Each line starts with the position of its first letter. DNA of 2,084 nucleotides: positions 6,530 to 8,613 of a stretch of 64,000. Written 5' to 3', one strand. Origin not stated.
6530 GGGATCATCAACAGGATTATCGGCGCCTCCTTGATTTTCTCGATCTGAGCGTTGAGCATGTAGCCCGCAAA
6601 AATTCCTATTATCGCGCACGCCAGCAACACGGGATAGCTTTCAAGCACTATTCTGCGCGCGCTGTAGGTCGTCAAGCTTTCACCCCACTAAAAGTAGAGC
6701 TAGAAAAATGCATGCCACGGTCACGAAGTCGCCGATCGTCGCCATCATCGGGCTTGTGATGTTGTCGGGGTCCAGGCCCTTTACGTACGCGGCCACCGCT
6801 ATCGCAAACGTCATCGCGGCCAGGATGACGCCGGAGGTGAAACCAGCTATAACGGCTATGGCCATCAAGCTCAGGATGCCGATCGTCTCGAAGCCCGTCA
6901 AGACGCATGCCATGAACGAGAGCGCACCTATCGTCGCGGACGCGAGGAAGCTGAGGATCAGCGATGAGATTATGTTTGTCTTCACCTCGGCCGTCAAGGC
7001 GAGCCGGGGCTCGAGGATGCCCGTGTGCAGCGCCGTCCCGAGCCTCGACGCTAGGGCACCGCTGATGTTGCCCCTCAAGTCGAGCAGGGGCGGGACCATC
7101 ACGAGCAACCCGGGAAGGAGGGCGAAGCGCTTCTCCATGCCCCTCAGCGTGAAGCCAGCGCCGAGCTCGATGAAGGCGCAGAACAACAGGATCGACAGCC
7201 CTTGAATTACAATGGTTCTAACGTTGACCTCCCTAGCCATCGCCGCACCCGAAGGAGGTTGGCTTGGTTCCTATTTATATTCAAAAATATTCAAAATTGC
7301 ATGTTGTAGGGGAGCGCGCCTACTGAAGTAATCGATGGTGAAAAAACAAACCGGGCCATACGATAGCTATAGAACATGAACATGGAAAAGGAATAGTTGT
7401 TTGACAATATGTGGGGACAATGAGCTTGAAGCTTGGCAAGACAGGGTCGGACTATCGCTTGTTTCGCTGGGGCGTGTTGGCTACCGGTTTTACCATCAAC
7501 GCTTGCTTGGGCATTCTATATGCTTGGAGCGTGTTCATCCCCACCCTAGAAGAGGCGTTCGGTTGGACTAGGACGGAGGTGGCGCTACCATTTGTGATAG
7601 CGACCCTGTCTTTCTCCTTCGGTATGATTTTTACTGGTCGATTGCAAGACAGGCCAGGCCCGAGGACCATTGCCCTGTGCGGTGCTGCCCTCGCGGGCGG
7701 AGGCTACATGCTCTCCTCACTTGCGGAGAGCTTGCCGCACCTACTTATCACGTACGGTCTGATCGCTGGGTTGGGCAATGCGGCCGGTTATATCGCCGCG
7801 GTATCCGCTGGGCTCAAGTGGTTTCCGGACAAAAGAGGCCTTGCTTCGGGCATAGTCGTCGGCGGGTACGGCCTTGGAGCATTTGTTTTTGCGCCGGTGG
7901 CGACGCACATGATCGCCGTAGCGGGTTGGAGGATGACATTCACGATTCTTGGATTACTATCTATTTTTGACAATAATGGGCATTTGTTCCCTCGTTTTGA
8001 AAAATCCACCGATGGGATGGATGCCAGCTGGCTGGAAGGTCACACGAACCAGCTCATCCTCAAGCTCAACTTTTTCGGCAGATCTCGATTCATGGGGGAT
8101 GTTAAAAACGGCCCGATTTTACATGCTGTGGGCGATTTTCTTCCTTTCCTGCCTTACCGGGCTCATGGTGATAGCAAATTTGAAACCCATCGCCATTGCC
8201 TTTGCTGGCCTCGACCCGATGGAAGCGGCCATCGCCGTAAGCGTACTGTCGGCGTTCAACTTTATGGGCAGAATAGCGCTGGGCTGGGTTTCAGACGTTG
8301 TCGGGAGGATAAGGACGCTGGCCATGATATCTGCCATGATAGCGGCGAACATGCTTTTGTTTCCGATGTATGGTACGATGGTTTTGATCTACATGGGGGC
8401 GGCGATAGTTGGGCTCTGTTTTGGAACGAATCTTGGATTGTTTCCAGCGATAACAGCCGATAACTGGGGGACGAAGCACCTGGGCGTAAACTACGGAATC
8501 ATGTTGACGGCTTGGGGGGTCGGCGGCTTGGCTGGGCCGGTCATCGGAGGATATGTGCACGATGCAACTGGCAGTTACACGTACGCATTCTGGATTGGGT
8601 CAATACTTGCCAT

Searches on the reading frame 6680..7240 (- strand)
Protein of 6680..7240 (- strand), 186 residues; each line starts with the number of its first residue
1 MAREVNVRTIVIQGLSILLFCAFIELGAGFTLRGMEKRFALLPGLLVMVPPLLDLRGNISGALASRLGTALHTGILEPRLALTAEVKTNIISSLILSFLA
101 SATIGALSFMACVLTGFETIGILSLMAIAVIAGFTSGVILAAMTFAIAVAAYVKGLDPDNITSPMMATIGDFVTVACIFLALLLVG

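Call 82: search_protein_families(library=pfam, max_evalue=0.001, proteins=[window:6680-7240:-])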
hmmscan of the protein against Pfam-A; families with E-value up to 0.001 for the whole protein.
window:6680-7240:- (186 aa): 1 family
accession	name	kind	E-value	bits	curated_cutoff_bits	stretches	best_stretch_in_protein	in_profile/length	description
PF01769.21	MgtE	-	6.8e-17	62.3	27.6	1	49-180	1-124/125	Divalent cation transporter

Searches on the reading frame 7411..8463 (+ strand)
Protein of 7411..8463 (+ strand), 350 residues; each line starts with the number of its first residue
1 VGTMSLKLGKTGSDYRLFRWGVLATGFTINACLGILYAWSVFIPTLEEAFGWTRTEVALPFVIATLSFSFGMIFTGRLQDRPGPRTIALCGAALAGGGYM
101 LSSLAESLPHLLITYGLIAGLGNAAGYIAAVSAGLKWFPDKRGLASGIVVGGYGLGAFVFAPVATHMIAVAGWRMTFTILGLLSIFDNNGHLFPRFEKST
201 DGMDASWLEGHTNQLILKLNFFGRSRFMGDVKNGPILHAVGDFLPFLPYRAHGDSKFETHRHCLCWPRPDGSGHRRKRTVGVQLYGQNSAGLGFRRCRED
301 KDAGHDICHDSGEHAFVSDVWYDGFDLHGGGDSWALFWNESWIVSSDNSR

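Call 82: search_protein_families(library=pfam, max_evalue=0.001, proteins=[window:7411-8463:+])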
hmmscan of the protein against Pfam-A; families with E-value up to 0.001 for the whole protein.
window:7411-8463:+ (350 aa): 2 families
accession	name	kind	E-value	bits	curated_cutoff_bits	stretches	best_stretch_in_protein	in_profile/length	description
PF07690.21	MFS_1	-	7.1e-23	81.5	33.4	1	40-186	16-163/347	Major Facilitator Superfamily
PF06813.19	Nodulin-like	-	4.6e-06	26.8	24.7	1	19-167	1-154/250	Nodulin-like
